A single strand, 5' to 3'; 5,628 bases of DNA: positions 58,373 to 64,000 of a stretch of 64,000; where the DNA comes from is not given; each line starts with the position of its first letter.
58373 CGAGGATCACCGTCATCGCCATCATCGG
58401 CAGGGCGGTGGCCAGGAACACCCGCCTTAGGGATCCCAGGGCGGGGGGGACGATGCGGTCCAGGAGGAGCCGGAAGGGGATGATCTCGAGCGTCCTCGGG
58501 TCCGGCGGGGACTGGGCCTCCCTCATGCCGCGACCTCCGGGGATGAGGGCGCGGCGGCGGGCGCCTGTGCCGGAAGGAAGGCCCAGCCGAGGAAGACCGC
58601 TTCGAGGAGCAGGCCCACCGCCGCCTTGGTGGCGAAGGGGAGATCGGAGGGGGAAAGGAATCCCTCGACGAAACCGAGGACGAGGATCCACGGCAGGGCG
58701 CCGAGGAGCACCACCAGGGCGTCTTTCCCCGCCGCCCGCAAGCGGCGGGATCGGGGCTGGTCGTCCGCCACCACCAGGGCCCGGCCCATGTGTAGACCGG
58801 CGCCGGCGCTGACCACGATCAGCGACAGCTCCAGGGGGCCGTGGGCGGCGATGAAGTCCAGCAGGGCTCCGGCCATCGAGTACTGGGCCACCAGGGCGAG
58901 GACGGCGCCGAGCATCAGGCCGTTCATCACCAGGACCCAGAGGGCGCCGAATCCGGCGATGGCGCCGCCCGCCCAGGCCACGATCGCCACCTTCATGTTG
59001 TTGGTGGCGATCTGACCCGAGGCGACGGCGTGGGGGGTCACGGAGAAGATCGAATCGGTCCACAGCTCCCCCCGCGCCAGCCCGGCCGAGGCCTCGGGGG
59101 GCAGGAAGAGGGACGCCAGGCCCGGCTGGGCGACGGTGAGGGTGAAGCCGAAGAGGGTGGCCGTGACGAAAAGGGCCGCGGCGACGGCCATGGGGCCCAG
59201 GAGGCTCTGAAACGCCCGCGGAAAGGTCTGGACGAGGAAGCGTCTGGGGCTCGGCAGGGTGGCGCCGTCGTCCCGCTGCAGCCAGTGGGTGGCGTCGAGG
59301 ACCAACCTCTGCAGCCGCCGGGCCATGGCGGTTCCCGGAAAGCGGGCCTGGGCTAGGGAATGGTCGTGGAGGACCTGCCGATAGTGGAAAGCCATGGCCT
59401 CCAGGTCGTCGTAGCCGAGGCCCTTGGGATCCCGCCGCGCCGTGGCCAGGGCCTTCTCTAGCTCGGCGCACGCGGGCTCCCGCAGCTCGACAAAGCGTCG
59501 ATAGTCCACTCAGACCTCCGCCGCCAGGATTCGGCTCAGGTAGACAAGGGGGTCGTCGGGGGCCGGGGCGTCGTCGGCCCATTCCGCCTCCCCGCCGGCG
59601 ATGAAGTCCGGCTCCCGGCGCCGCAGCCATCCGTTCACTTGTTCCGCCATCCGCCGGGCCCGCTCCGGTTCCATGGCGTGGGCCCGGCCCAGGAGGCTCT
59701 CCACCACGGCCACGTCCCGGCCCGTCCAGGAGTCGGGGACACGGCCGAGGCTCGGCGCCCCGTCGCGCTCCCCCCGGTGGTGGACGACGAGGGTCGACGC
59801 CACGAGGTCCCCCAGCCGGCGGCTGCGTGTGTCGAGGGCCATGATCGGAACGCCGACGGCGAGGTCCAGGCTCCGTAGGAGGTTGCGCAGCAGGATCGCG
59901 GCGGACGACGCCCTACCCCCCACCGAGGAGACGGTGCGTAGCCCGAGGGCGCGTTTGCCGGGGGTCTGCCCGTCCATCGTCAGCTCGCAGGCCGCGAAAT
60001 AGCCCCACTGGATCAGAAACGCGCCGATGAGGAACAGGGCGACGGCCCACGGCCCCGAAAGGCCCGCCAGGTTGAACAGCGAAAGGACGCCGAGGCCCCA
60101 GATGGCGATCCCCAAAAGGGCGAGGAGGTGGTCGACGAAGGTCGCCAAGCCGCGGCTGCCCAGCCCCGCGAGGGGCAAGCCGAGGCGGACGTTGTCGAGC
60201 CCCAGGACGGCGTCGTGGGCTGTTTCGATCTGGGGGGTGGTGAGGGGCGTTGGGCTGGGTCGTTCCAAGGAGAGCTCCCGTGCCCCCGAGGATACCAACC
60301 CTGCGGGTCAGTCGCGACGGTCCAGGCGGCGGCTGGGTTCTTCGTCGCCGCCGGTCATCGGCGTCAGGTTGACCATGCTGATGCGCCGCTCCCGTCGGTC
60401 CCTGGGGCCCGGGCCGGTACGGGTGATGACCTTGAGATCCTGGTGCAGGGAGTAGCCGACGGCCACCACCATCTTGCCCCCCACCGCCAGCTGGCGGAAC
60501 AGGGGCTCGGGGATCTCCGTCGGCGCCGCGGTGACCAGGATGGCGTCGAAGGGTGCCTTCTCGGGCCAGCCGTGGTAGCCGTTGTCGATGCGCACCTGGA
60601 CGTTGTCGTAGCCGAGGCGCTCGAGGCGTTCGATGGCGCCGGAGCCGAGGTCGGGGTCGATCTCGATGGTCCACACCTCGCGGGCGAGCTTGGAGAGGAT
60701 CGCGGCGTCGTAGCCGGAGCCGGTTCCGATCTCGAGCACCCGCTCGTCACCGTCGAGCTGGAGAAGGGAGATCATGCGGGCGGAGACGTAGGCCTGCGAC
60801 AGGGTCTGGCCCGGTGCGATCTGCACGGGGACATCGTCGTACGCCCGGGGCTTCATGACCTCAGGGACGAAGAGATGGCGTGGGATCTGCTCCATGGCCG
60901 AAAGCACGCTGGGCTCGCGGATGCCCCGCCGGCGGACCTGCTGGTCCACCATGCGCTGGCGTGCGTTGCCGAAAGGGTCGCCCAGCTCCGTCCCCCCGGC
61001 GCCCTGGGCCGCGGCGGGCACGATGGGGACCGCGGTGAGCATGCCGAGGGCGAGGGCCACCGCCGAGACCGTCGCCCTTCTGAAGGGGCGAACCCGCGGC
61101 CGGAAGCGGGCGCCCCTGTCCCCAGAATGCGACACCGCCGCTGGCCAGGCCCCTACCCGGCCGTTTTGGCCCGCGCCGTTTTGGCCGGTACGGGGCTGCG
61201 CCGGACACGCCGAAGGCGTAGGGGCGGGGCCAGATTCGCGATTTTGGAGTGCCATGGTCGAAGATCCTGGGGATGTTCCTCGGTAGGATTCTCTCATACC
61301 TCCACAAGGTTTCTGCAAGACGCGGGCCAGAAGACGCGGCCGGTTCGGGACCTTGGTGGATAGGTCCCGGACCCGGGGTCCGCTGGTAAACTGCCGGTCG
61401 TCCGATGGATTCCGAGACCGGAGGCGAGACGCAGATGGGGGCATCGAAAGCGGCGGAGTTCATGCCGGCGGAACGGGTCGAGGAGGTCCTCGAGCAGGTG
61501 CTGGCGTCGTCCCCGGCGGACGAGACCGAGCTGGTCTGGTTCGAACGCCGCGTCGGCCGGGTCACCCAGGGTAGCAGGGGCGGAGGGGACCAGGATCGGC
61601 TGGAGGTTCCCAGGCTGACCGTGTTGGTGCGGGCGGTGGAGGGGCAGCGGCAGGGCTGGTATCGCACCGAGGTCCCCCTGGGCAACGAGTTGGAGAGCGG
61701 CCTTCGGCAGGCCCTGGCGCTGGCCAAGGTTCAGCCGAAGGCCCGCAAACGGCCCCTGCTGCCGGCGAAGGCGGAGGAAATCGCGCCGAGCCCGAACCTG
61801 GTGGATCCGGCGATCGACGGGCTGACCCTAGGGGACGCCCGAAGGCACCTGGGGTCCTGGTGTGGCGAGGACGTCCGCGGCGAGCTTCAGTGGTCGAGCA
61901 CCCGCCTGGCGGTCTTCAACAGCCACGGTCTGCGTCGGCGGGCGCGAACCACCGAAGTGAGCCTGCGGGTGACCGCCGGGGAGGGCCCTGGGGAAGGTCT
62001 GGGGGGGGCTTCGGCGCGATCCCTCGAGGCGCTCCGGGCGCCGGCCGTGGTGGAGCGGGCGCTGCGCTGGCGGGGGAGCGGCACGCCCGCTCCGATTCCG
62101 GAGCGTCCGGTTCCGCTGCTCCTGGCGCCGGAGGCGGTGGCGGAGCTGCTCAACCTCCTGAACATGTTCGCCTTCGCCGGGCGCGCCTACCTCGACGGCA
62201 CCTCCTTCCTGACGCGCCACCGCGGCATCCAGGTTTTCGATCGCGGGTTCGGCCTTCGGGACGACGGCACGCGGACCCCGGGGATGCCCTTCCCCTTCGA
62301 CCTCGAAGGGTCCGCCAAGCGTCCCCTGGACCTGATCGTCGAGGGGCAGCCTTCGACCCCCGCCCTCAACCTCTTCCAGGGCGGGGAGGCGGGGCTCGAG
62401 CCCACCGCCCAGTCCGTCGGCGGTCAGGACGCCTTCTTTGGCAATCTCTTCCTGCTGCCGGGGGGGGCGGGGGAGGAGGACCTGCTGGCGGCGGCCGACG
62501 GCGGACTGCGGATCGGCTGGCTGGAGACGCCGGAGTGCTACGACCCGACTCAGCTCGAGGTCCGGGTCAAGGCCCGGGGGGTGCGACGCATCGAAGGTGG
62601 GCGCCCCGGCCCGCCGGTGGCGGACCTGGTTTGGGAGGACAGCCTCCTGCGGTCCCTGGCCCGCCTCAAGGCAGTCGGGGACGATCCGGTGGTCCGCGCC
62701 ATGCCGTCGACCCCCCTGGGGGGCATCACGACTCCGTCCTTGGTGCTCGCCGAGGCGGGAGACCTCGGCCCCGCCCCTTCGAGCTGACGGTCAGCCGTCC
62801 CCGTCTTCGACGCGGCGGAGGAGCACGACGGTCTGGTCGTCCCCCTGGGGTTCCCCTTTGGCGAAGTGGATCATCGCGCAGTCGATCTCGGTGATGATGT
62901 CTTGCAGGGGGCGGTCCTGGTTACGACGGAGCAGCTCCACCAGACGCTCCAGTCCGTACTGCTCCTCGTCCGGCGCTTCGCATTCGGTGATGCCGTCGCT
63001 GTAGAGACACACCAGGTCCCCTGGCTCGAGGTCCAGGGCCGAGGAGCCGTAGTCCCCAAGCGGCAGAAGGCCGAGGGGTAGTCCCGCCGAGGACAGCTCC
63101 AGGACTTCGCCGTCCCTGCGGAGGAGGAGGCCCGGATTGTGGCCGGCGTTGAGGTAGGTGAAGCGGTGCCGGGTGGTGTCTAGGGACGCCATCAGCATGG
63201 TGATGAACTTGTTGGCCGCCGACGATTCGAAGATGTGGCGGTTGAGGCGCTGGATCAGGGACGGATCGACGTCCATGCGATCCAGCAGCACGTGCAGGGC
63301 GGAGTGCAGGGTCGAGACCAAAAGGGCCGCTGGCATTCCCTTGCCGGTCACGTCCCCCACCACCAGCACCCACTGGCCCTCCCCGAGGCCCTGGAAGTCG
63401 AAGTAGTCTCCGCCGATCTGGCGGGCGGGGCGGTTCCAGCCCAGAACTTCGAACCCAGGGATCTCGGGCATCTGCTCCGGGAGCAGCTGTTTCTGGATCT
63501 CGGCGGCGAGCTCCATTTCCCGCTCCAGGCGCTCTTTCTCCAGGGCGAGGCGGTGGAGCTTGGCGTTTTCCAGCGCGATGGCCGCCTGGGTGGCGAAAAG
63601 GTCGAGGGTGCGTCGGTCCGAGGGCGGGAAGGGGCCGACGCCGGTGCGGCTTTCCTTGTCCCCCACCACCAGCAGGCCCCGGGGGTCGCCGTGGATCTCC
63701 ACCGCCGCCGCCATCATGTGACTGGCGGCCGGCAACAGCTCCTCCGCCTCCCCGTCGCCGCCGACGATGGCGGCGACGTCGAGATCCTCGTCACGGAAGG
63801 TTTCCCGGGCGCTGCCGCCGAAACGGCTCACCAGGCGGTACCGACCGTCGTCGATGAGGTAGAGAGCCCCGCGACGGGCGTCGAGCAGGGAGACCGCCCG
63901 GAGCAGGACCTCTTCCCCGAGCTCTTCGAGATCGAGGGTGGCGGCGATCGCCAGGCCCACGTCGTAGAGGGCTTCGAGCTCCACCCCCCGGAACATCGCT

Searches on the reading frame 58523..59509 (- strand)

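Call 55: search_protein_families(library=pfam, proteins=[window:58523-59509:-], max_evalue=0.0001)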
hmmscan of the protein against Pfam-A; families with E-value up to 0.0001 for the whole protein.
window:58523-59509:- (328 aa): 1 family
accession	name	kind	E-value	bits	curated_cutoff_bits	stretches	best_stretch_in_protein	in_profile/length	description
PF01944.22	SpoIIM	-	3.2e-29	102.4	26.9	1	110-287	1-163/163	Stage II sporulation protein M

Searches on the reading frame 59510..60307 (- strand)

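Call 55: search_protein_families(library=pfam, proteins=[window:59510-60307:-], max_evalue=0.0001)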
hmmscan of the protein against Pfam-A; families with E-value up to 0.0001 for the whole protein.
window:59510-60307:- (265 aa): 1 family
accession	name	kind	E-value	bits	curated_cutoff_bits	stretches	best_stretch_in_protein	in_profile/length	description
PF06271.18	RDD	-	5.6e-13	49.8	24.1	1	46-155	1-121/137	RDD family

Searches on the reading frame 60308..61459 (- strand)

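Call 55: search_protein_families(library=pfam, proteins=[window:60308-61459:-], max_evalue=0.0001)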
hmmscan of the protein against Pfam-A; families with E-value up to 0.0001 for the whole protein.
window:60308-61459:- (383 aa): 4 families
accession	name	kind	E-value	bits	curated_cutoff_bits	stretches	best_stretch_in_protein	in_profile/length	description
PF01135.25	PCMT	-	2.8e-52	178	20.3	1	167-352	3-191/210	Protein-L-isoaspartate(D-aspartate) O-methyltransferase (PCMT)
PF13847.12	Methyltransf_31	-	3.3e-06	27.3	27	1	236-333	2-110/145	Methyltransferase domain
PF00398.26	RrnaAD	-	6.4e-06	25.9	24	1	225-324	18-119/263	Ribosomal RNA adenine dimethylase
PF13649.12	Methyltransf_25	-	4e-05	24.6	27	1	241-313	1-74/97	Methyltransferase domain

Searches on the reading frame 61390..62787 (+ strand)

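Call 83: search_protein_families(library=pfam, proteins=[window:61390-62787:+], max_evalue=0.0001)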
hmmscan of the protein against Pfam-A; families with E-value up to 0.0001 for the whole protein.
window:61390-62787:+ (465 aa): 1 family
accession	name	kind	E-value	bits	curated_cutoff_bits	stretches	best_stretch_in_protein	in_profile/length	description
PF19289.4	PmbA_TldD_3rd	-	1.4e-26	93.4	22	1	241-455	4-215/220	PmbA/TldA metallopeptidase C-terminal domain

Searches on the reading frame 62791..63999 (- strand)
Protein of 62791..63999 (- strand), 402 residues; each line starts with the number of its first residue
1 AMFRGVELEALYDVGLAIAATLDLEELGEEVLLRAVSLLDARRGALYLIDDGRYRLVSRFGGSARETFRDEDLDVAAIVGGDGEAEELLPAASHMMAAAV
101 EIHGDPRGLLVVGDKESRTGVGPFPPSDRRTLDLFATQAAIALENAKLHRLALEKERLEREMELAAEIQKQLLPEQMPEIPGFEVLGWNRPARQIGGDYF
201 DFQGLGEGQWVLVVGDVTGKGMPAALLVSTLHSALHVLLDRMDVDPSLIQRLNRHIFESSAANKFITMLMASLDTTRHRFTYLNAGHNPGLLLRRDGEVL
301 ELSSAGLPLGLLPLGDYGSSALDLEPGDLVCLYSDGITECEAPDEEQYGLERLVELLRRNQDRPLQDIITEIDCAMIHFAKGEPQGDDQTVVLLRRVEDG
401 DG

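Call 83: search_protein_families(library=pfam, proteins=[window:62791-63999:-], max_evalue=0.0001)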
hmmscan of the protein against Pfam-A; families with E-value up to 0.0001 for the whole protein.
window:62791-63999:- (402 aa): 4 families
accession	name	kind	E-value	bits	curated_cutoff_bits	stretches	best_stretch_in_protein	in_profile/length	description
PF07228.17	SpoIIE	-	4.2e-48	164.3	25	1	207-396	2-191/192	Stage II sporulation protein E (SpoIIE)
PF13492.12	GAF_3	-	1.2e-09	39.1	27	1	23-145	1-129/129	GAF domain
PF13185.12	GAF_2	-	2.7e-07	31.3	28.6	0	95-144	91-136/136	GAF domain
PF01590.32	GAF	-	3.7e-06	27.9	22.4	1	23-143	1-133/133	GAF domain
